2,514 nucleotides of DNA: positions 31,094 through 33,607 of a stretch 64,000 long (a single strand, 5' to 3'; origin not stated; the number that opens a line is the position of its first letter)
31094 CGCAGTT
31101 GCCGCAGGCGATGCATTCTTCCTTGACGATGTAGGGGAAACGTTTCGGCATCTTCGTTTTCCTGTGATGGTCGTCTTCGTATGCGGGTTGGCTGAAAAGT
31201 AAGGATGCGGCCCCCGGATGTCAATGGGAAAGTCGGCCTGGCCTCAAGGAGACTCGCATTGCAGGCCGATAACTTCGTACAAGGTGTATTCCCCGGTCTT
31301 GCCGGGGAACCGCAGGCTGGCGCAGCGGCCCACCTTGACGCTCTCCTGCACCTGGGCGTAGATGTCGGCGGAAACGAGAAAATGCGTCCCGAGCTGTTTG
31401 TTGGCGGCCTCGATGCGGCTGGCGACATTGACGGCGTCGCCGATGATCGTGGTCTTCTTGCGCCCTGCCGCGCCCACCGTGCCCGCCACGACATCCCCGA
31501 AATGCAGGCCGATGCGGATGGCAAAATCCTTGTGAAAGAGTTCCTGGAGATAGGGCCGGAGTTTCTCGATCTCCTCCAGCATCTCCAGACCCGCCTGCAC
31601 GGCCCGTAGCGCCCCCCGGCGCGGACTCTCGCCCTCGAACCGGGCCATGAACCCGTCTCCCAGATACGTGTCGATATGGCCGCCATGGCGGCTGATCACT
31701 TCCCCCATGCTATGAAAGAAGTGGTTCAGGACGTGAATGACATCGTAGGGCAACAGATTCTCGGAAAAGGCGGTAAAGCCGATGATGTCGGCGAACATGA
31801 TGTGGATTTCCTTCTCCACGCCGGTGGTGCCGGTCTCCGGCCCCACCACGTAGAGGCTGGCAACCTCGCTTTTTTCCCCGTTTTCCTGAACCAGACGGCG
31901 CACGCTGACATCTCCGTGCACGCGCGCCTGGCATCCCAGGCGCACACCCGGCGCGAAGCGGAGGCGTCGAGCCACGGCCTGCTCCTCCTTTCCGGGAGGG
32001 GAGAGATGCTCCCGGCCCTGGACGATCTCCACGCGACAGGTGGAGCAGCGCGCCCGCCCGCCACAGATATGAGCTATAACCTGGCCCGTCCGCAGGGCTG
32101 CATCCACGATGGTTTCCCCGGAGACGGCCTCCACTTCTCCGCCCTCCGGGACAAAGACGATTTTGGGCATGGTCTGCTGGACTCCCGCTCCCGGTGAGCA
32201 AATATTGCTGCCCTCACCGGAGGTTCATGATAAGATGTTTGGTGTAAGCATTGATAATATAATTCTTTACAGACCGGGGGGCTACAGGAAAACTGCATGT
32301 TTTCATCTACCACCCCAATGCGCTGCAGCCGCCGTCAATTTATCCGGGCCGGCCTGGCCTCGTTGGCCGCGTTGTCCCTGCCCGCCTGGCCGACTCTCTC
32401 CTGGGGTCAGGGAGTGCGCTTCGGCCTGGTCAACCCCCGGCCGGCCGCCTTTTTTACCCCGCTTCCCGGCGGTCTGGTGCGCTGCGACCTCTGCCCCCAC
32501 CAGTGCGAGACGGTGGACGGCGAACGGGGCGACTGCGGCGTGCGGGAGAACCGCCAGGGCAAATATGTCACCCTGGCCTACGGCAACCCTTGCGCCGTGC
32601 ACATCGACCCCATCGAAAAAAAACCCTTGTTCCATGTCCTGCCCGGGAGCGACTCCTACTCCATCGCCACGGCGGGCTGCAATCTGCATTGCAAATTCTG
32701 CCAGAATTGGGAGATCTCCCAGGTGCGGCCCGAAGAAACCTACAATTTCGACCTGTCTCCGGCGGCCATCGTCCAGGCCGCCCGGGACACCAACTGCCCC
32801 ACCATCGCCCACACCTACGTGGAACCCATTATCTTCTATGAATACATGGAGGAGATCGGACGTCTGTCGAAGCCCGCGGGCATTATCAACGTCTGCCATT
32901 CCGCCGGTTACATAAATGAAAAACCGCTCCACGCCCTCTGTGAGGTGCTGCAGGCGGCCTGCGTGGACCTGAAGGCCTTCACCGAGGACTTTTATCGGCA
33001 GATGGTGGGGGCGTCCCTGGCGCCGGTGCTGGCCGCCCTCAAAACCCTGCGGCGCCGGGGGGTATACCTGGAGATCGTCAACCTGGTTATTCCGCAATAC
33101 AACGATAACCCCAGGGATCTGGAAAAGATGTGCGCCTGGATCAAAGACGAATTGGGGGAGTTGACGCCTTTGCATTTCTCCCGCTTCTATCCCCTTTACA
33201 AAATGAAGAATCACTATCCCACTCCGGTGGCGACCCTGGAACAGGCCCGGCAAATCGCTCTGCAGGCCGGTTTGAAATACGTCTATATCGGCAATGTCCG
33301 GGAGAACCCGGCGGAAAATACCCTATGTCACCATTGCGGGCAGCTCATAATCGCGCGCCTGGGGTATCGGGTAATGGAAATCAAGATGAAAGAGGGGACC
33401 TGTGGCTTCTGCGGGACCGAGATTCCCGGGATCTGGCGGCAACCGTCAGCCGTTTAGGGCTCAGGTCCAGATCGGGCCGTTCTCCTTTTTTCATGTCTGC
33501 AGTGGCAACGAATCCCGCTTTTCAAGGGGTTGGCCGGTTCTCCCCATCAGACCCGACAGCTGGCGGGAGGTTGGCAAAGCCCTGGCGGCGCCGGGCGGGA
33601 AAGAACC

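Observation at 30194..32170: Ferredoxin - PAS - ferredoxin - [2Fe-2S]ferredoxin::adenylate-cyclase module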

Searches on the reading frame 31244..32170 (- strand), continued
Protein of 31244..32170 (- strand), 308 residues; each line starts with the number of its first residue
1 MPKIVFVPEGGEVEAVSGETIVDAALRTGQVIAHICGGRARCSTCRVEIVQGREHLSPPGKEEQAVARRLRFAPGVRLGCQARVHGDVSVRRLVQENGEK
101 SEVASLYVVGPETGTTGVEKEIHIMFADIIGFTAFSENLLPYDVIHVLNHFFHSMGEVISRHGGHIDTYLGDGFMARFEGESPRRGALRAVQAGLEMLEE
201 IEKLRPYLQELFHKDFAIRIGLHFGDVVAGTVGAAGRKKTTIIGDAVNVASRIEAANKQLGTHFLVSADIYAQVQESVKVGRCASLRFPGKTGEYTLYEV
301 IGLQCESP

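Call 79: search_protein_families(library=pfam, proteins=[P0125, P0293, P0336, P0359, P0305, P0313, P0343, P0259, P0256, P0251], max_evalue=0.001)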
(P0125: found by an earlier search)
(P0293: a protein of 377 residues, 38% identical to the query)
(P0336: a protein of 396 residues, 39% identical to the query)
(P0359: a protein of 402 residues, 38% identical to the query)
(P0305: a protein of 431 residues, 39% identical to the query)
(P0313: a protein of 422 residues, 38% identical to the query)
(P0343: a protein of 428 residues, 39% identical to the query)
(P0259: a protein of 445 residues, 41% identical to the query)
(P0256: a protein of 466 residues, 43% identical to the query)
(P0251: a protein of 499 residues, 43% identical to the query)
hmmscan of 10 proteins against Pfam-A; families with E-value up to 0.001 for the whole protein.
P0125 (394 aa): 8 families
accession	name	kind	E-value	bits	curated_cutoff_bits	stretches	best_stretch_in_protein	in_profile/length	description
PF00211.25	Guanylate_cyc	-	1e-22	81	21.9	1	120-278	7-160/183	Adenylate and Guanylate cyclase catalytic domain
PF13370.11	Fer4_13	-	4.3e-13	50.2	24.5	1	338-390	4-58/58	4Fe-4S single cluster domain of Ferredoxin I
PF00111.32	Fer2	-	1.2e-10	41.6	21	1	8-84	5-76/77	2Fe-2S iron-sulfur cluster binding domain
PF13459.11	Fer4_15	-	3.6e-06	28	22.4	1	337-390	5-66/66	4Fe-4S single cluster domain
PF00037.32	Fer4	-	0.00025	21.2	21.1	1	333-352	1-20/24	4Fe-4S binding domain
PF13237.11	Fer4_10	-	0.00048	20.4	25.5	1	333-376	2-34/53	4Fe-4S dicluster domain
PF12797.12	Fer4_2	-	0.00059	20.1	24.5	1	333-352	3-22/22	4Fe-4S binding domain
PF12838.12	Fer4_7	-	0.00093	20.1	27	1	331-351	29-49/52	4Fe-4S dicluster domain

P0293 (377 aa): 2 families
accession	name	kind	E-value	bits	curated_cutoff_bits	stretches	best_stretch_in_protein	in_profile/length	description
PF00211.25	Guanylate_cyc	-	1.3e-15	57.9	21.9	1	117-288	5-171/183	Adenylate and Guanylate cyclase catalytic domain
PF00111.32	Fer2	-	5.2e-09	36.4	21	1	10-84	7-76/77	2Fe-2S iron-sulfur cluster binding domain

P0336 (396 aa): 3 families
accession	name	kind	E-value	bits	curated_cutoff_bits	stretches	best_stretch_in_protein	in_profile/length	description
PF00211.25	Guanylate_cyc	-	6.2e-27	94.8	21.9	1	116-275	5-159/183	Adenylate and Guanylate cyclase catalytic domain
PF09360.15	zf-CDGSH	-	2.5e-13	50.5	29.5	2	357-385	21-48/48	Iron-binding zinc finger CDGSH type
PF00111.32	Fer2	-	3e-09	37.1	21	1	9-84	6-76/77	2Fe-2S iron-sulfur cluster binding domain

P0359 (402 aa): 2 families
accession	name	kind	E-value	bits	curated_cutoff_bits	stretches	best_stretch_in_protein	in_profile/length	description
PF00211.25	Guanylate_cyc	-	1e-20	74.6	21.9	1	112-292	3-176/183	Adenylate and Guanylate cyclase catalytic domain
PF00111.32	Fer2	-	5.2e-10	39.6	21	1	11-83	9-76/77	2Fe-2S iron-sulfur cluster binding domain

P0305 (431 aa): 2 families
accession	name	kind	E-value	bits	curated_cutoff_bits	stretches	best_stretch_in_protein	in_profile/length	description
PF00211.25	Guanylate_cyc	-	5.1e-19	69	21.9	1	119-274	9-156/183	Adenylate and Guanylate cyclase catalytic domain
PF00111.32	Fer2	-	2.2e-11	43.9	21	1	8-86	3-76/77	2Fe-2S iron-sulfur cluster binding domain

P0313 (422 aa): 2 families
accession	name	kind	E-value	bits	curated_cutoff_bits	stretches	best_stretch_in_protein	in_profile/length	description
PF00211.25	Guanylate_cyc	-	1e-19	71.3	21.9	1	133-288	3-152/183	Adenylate and Guanylate cyclase catalytic domain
PF00111.32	Fer2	-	5e-11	42.8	21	1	28-104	6-77/77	2Fe-2S iron-sulfur cluster binding domain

P0343 (428 aa): 6 families
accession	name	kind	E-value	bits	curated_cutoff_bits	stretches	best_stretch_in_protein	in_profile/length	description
PF00211.25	Guanylate_cyc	-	3.2e-19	69.7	21.9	1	113-255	8-146/183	Adenylate and Guanylate cyclase catalytic domain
PF00355.32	Rieske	-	2.4e-16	59.9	20.3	1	312-390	1-78/88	Rieske [2Fe-2S] domain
PF00111.32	Fer2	-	1.1e-11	44.9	21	1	10-83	7-75/77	2Fe-2S iron-sulfur cluster binding domain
PF13806.12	Rieske_2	-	4.7e-08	33.4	27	1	313-424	2-103/104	Rieske-like [2Fe-2S] domain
PF22543.2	Rieske_4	-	0.00018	22.2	28.4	1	335-386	22-76/119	Soluble Rieske-type ferredoxin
PF13510.11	Fer2_4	-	0.00025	21.5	22.8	1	3-64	3-73/82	2Fe-2S iron-sulfur cluster binding domain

P0259 (445 aa): 3 families
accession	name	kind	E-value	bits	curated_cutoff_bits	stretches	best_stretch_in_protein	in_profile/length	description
PF00211.25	Guanylate_cyc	-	7.8e-24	84.7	21.9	1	118-288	7-172/183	Adenylate and Guanylate cyclase catalytic domain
PF00111.32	Fer2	-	2.7e-10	40.5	21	1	5-83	2-75/77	2Fe-2S iron-sulfur cluster binding domain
PF00355.32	Rieske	-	3.4e-10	40.1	20.3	1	326-398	8-78/88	Rieske [2Fe-2S] domain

P0256 (466 aa): 3 families
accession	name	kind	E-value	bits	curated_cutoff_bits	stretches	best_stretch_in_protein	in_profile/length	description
PF00211.25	Guanylate_cyc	-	9.5e-21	74.7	21.9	1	118-296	7-179/183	Adenylate and Guanylate cyclase catalytic domain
PF00111.32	Fer2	-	1.3e-09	38.3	21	1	10-84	7-76/77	2Fe-2S iron-sulfur cluster binding domain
PF00355.32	Rieske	-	1.2e-08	35.2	20.3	1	324-425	1-79/88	Rieske [2Fe-2S] domain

P0251 (499 aa): 2 families
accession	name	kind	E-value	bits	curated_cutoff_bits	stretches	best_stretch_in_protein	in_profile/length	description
PF00211.25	Guanylate_cyc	-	3.3e-17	63.1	21.9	1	313-492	7-180/183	Adenylate and Guanylate cyclase catalytic domain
PF00111.32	Fer2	-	2.3e-09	37.5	21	1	211-279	14-77/77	2Fe-2S iron-sulfur cluster binding domain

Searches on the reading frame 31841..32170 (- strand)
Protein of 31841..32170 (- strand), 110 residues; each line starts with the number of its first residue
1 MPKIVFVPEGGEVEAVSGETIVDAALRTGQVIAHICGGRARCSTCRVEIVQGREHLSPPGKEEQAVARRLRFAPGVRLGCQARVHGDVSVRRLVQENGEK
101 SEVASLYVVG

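Call 23: search_solved_structures(query=window:31841-32170:-, max_evalue=0.01, show_alignments=4)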
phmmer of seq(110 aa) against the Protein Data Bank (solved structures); distinct sequences matched with E-value up to 0.01: 33.
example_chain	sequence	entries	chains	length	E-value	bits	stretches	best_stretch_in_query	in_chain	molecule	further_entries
1i7h_A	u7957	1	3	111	6.1e-13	52.2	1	6-87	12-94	FERREDOXIN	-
3hui_A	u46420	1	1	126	7.2e-07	32.7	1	1-88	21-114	Ferredoxin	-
2wlb_A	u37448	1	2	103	1.7e-06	31.5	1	4-89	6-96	ELECTRON TRANSFER PROTEIN 1, MITOCHONDRIAL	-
7eu3_8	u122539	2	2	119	3.5e-06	30.4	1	35-94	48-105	Photosynthetic NDH subunit of subcomplex B3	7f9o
5uj5_A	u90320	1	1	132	4.3e-06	30.2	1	13-85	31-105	Adrenodoxin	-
9i2a_A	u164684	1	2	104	6.3e-06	29.6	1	12-90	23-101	Ferredoxin-4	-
5ogx_A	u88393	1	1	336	6.8e-06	29.5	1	10-93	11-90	Cytochrome P450 reductase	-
9q36_A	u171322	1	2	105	7.1e-06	29.5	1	2-84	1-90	Terpredoxin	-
1b9r_A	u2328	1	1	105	1e-05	29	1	2-84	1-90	PROTEIN (TERPREDOXIN)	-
2mjd_A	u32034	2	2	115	1.2e-05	28.8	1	4-92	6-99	Adrenodoxin homolog, mitochondrial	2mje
3zyy_X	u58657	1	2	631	0.00015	25.2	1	3-88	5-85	IRON-SULFUR CLUSTER BINDING PROTEIN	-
3ah7_A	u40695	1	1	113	0.00017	25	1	2-85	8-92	[2Fe-2S]ferredoxin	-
4ltu_A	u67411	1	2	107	0.00022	24.7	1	1-87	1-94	Ferredoxin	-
2y5c_A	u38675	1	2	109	0.00027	24.4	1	3-82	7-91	ADRENODOXIN-LIKE PROTEIN, MITOCHONDRIAL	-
8rmc_I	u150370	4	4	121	0.00037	24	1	3-82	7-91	Ferredoxin-2, mitochondrial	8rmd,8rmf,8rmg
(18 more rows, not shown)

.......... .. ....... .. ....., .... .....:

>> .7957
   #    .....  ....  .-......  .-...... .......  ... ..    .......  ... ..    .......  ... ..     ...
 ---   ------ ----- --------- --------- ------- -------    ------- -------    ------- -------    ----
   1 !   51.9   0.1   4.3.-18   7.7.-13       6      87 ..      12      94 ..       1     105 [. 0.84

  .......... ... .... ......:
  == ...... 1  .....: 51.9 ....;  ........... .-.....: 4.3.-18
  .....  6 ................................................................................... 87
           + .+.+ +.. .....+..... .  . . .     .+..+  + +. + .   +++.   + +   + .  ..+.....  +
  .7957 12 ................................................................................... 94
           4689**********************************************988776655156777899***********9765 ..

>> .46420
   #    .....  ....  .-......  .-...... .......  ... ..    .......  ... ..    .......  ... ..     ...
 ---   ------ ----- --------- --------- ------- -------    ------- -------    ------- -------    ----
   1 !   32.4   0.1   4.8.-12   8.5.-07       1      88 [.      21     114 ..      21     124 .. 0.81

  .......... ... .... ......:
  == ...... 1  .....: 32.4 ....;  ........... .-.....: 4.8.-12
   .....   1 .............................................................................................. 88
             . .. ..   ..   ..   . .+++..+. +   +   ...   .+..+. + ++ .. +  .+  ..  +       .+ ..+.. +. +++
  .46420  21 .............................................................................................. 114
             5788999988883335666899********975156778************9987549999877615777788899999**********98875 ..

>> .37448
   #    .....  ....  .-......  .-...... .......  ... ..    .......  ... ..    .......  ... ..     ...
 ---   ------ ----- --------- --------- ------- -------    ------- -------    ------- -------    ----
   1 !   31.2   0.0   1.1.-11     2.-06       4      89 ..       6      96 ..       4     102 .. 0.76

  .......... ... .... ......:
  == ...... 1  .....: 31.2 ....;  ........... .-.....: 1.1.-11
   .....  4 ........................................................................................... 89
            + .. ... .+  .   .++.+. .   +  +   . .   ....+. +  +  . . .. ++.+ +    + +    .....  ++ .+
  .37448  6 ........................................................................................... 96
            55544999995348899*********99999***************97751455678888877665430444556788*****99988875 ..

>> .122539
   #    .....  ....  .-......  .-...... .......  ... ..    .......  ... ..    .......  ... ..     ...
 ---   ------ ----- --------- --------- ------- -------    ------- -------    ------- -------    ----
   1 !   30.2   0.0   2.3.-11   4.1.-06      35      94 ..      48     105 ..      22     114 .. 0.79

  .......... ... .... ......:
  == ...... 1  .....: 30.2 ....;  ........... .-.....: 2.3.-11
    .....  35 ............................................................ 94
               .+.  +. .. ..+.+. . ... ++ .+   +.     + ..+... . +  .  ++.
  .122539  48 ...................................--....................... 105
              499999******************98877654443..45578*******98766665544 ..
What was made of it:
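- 31892..32170 (-): Cyclase gene, residues 1-93: N-terminal adrenodoxin/ISC-type [2Fe-2S] ferredoxin (Fer2) domain. Predicted ligands are C36, C42, C45 and C80. PDB 1I7H at E 6e-13 with all four Cys aligned to its ligands (call 23).
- Closest known: Adrenodoxin / ISC-type [2Fe-2S] ferredoxins. Same: The fold family, the Cx5Cx2Cx34-36C ligand spacing and the residues around the ligands match (call 23).
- Checked: C36/C42/C45/C80 align with the cluster ligands of E. coli Fdx (call 23).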

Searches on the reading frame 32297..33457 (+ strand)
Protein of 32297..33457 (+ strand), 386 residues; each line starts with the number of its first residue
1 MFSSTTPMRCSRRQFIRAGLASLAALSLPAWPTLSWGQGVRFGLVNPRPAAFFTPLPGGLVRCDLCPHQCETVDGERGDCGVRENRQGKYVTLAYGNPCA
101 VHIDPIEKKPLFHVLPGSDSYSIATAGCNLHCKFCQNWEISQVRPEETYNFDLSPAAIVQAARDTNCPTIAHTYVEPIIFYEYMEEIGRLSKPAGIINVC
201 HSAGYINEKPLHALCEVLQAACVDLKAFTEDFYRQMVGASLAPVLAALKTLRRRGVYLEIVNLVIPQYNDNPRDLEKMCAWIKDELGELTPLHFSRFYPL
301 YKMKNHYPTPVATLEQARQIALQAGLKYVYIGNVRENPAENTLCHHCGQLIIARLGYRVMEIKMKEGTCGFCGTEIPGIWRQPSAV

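Call 3: search_protein_families(library=pfam, proteins=[window:32297-33457:+], max_evalue=0.01)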
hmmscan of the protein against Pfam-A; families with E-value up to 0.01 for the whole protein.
window:32297-33457:+ (386 aa): 2 families
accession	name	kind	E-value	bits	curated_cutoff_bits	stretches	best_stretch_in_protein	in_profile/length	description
PF04055.27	Radical_SAM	-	6.5e-16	59.4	29.5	1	124-272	3-158/166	Radical SAM superfamily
PF10518.14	TAT_signal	-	0.0075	16.6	22.7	0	11-29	3-21/21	TAT (twin-arginine translocation) pathway signal sequence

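Call 4: search_protein_families(library=ncbifam, proteins=[window:32297-33457:+], max_evalue=0.01)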
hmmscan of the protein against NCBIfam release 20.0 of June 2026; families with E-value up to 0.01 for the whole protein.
window:32297-33457:+ (386 aa): 16 families
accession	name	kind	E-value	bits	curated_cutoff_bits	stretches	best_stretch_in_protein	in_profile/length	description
TIGR04337.1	AmmeMemoSam_rS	hypoth_equivalog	1.5e-111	372.7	220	1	52-382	3-335/349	AmmeMemoRadiSam system radical SAM enzyme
TIGR04041.1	activase_YjjW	hypoth_equivalog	9.2e-14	51.5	250.2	1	183-319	125-260/276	YjjW family glycine radical enzyme activase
TIGR02494.1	PFLE_PFLC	subfamily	2.1e-13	50.2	174.35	1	176-295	133-252/293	glycyl-radical enzyme activating protein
TIGR02493.1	PFLA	equivalog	6.9e-13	48.5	231.75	1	125-284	22-185/235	pyruvate formate-lyase-activating protein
NF048010.1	SfplDhtActHpsHDes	equivalog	4.6e-12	45.3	430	1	176-286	141-253/298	(2S)-3-sulfopropanediol dehydratase activating enzyme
TIGR04003.1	rSAM_BssD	equivalog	1.7e-10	40.6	496.45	1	176-286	137-248/314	[benzylsuccinate synthase]-activating enzyme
NF043069.1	T4HPD_activ_SAM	equivalog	3.9e-09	36.3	425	1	176-285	133-242/299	trans-4-hydroxy-L-proline dehydratase activase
TIGR02495.1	NrdG2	equivalog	1.6e-08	34.1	131.15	1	116-285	14-183/193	anaerobic ribonucleoside-triphosphate reductase activating protein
NF033717.2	HPDL_rSAM_activ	equivalog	1.9e-08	34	420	1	173-326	137-301/311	4-hydroxyphenylacetate decarboxylase activase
NF008356.0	PRK11145.1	equivalog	2.9e-08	33.3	375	1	124-284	26-190/246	pyruvate formate lyase 1-activating protein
NF048008.1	SfplDhtActHpfHKleb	equivalog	7e-07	28.8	500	1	176-288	136-248/308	(2S)-3-sulfopropanediol dehydratase activating enzyme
TIGR04395.1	cutC_activ_rSAM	equivalog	7e-06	25.5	360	1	184-284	147-247/309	choline TMA-lyase-activating enzyme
NF033719.1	ind_deCO2_activ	equivalog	2.2e-05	23.9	425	0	175-284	138-247/302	indoleacetate decarboxylase activase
TIGR02666.1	moaA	equivalog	6.4e-05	22.1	284.05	1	125-288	17-186/336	GTP 3',8-cyclase MoaA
NF045574.1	sacti_mat_StsB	exception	0.00012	21.1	625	1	120-284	98-258/466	StsB family radical SAM/SPASM domain sactipeptide maturase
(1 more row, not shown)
